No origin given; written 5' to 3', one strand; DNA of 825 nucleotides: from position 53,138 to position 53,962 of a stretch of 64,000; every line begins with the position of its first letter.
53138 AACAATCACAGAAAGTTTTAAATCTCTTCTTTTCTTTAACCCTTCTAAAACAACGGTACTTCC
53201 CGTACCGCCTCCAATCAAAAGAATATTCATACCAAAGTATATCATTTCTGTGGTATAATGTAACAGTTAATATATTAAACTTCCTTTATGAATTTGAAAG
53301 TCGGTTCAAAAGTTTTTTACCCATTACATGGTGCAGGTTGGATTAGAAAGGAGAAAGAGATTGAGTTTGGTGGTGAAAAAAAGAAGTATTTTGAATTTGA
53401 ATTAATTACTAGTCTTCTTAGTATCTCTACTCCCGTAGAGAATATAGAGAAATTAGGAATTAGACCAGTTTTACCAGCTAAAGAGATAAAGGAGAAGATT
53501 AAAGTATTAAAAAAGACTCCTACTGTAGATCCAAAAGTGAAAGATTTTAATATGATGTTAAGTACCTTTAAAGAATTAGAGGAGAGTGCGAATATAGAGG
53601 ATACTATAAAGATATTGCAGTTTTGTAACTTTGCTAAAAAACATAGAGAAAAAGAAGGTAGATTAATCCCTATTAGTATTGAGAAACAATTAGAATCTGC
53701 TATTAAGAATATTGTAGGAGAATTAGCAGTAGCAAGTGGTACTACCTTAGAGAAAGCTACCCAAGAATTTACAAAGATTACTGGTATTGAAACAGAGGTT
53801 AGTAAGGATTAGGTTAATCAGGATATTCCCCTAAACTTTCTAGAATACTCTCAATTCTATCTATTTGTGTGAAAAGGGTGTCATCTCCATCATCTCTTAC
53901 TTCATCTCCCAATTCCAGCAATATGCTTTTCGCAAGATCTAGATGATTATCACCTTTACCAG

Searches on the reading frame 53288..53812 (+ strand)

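Call 87: search_protein_families(library=pfam, proteins=[window:53288-53812:+], max_evalue=0.0001)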
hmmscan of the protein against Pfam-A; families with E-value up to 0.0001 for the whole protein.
window:53288-53812:+ (174 aa): 1 family
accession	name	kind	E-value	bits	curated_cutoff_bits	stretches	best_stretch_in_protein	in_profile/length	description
PF02559.22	CarD_TRCF_RID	-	1.9e-07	31.5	23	1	3-61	1-56/57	CarD-like/TRCF RID domain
